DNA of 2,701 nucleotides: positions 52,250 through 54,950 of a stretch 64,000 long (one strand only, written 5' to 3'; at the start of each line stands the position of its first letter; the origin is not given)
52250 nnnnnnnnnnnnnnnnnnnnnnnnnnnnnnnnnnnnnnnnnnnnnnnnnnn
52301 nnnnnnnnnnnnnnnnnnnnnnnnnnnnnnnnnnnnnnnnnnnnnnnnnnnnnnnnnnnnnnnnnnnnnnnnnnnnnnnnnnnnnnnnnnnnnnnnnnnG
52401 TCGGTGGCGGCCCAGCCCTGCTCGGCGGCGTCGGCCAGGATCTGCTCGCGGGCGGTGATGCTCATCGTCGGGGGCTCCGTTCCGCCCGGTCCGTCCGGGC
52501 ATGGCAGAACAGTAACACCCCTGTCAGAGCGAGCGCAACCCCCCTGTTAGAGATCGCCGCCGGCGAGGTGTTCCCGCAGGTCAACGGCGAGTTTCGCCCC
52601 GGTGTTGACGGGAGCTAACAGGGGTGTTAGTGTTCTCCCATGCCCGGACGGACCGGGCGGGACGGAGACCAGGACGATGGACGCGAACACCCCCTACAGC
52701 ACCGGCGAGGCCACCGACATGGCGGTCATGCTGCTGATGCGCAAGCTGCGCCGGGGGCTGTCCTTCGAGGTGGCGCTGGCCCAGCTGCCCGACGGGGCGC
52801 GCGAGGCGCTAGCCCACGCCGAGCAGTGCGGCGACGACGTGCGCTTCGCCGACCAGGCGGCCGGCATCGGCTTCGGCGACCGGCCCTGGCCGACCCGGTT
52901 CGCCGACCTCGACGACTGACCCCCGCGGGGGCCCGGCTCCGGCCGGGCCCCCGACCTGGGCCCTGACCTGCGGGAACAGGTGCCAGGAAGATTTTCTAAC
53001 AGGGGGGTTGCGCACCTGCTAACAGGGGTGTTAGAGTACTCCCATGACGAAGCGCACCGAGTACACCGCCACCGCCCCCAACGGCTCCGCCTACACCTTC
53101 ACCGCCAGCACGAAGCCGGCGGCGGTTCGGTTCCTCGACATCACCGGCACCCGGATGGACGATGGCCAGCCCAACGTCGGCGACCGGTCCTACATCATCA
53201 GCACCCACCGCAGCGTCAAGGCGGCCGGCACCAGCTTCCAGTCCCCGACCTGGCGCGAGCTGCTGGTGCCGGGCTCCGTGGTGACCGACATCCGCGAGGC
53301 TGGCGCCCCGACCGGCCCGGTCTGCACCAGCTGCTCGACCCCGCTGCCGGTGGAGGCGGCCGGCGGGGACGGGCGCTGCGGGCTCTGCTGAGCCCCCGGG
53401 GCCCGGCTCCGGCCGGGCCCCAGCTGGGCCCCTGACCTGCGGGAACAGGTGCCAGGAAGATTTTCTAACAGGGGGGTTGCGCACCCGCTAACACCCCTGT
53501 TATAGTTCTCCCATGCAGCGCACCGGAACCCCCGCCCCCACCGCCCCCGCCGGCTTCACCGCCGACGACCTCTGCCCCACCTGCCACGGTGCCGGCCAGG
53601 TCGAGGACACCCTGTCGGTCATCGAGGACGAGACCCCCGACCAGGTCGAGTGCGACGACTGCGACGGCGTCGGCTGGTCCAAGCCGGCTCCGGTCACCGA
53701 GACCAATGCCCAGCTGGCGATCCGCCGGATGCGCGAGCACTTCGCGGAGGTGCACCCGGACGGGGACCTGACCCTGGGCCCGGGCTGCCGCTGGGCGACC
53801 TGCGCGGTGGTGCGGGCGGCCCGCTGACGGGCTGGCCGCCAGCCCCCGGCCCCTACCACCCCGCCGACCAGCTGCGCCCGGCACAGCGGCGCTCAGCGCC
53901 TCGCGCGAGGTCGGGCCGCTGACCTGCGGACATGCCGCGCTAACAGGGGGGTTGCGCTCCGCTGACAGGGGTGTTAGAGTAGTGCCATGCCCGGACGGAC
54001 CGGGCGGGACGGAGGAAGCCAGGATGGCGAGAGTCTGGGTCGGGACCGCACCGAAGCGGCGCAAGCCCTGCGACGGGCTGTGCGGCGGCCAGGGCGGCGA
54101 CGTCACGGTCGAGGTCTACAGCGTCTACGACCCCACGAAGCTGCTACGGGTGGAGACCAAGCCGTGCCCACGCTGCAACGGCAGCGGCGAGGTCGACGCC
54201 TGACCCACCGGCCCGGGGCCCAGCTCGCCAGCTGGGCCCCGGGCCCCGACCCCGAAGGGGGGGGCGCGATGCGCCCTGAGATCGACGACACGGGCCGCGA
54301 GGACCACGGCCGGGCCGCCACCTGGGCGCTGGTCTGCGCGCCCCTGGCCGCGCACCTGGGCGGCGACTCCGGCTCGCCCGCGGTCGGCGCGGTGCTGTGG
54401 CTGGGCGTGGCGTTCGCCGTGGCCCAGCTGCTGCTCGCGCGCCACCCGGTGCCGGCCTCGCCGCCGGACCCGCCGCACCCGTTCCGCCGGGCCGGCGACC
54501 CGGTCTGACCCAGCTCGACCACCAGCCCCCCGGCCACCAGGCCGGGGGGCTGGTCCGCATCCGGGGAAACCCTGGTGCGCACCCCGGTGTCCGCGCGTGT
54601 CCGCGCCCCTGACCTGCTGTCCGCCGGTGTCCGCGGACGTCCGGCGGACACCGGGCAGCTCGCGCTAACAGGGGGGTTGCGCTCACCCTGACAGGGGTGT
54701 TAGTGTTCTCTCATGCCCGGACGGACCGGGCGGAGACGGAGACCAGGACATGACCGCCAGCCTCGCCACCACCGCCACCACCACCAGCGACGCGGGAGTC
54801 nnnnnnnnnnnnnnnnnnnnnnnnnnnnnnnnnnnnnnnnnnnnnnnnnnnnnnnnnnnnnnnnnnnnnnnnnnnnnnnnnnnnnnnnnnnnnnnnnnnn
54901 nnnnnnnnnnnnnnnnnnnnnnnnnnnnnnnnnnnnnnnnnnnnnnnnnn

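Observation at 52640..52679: Same promoter, two mRNA types: leaderless genes versus a fixed 35-37 nt leader that begins with AUG and folds into a hairpin supported by compensatory changes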

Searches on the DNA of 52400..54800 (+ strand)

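Call 41: search_rna_families(source=window, start=52400, end=54800, threshold=evalue, max_evalue=10)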
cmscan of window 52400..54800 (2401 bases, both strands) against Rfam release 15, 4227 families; matches with E-value up to 10: 4.
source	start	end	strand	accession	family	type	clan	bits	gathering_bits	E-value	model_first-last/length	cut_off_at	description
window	52570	52607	+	RF01793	ffh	Gene; sRNA;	-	19.9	35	1.3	1-52/52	no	ffh sRNA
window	54527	54548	+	RF01322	CRISPR-DR9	Gene; CRISPR;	-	19.8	45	0.44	5-26/37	no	CRISPR RNA direct repeat element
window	53617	53679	+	RF01146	sR15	Gene; snRNA; snoRNA; CD-box;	-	17.8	40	4.6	1-65/65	no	Small nucleolar RNA sR15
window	54214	54241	-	RF02353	BjrC68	Gene; sRNA;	-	12.7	39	7.7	48-73/82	no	Bradyrhizobiaceae sRNA BjrC68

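Call 95: search_dna_similar(query=window:52637-52679:+, collection=phages, mode=distant, max_evalue=10, max_rows=40)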
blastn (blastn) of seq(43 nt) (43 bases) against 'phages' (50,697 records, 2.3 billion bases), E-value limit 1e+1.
Records with a match: 51; places in all: 52; records where one place covers at least 80% of the query: 0.
Best place of each record, by identity: >=99% 26; 95-99% 12; 90-95% 4; 80-90% 9.
By first word of the organism name: Stx2a-converting 21; Caulobacter 5; Streptomyces 4; Klebsiella 3; Salmonella 3; Gordonia 3; Ralstonia 2; Bertelyvirus 2; Escherichia 2; Stx2-converting 2; and 4 more.
By host as written in the record: - 22; Caulobacter vibrioides CB15 7; Salmonella enterica 3; Gordonia rubripertincta NRRL B-16540 3; Streptomyces lividans JI 1326 2; Ralstonia solanacearum 2; Streptomyces scabiei RL-34 2; Escherichia coli K514 (EHEC) 2; and 8 more.
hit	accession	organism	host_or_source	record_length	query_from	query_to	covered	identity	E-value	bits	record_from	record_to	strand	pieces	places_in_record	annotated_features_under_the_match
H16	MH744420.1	Streptomyces phage Kromp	Streptomyces lividans JI 1326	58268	5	30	60%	92.3%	7e-1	36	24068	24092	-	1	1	28: minor tail protein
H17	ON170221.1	Ralstonia phage YO128_1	Ralstonia solanacearum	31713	2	27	60%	88.5%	3e+0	35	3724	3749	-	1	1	record has no annotation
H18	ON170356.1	Ralstonia phage YO382_2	Ralstonia solanacearum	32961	2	27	60%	88.5%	3e+0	35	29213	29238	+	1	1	record has no annotation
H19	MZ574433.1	Caulobacter phage RB23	Caulobacter vibrioides CB15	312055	10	36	63%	85.2%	9e+0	32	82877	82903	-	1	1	hypothetical protein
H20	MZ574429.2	Caulobacter phage C1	Caulobacter vibrioides CB15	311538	10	36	63%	85.2%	9e+0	32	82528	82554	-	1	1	hypothetical protein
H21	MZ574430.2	Caulobacter phage C2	Caulobacter vibrioides CB15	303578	10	36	63%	85.2%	9e+0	32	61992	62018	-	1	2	tail protein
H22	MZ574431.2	Caulobacter phage J4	Caulobacter vibrioides CB15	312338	10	36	63%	85.2%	9e+0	32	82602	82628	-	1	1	hypothetical protein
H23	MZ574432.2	Caulobacter phage BL47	Caulobacter vibrioides CB15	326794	10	36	63%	85.2%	9e+0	32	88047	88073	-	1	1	hypothetical protein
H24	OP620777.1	Bertelyvirus sp.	Caulobacter vibrioides CB15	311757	10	36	63%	85.2%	9e+0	32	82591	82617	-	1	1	hypothetical protein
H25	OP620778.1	Bertelyvirus sp.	Caulobacter vibrioides CB15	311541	10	36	63%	85.2%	9e+0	32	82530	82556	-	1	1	hypothetical protein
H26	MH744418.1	Streptomyces phage JustBecause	Streptomyces lividans JI 1326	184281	6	29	56%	92.0%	3e+0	34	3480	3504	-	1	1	none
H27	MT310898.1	Streptomyces phage Kela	Streptomyces scabiei RL-34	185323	6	29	56%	92.0%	3e+0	34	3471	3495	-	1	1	none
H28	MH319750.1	Marine virus AG-345-F15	single cell amplified by WGA-X; seawater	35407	19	41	53%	91.3%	3e+0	34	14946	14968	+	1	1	record has no annotation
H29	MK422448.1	Klebsiella phage ST512-KPC3phi13.3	Klebsiella pneumoniae ST512-KPC3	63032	4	23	47%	95.0%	9e+0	33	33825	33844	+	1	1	none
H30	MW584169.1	Mycobacterium phage prophiGD05-1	Mycobacterium abscessus GD05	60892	20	39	47%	95.0%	9e+0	33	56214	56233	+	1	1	89: hypothetical protein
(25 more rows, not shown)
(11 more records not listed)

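Call 96: get_annotated_region(hit=H26, flank=3000)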
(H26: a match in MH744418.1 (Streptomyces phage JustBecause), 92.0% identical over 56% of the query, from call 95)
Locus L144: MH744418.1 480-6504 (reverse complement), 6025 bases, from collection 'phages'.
description: Streptomyces phage JustBecause, complete genome.
organism: Streptomyces phage JustBecause (NCBI taxid 2315618)
taxonomy: Viruses; Duplodnaviria; Heunggongvirae; Uroviricota; Caudoviricetes
host: Streptomyces lividans JI 1326; source: soil; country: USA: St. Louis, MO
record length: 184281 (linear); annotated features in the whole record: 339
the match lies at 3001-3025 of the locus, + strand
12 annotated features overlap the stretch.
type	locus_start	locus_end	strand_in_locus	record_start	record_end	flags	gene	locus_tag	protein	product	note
CDS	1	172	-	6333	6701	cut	12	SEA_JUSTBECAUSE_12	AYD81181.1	hypothetical protein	-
CDS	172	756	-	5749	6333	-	11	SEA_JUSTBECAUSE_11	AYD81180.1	DNA binding protein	-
CDS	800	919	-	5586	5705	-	10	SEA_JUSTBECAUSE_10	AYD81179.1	hypothetical protein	-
CDS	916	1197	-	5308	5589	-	9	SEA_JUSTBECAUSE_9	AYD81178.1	PnuC-like nicotinamide riboside transporter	-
CDS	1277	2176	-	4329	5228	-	8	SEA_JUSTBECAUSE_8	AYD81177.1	metalloprotease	-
CDS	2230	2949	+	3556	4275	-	7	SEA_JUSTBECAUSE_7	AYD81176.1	DNA methyltransferase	-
CDS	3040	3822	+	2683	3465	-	6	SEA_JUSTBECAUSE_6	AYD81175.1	ThyX-like thymidylate synthase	-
CDS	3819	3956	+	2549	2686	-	5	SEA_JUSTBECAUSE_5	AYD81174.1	hypothetical protein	-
CDS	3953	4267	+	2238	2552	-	4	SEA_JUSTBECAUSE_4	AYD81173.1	hypothetical protein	-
CDS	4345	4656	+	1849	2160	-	3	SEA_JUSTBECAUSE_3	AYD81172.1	hypothetical protein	-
CDS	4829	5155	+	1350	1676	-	2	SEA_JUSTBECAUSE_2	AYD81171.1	hypothetical protein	-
CDS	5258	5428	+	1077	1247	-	1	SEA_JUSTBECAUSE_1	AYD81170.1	hypothetical protein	-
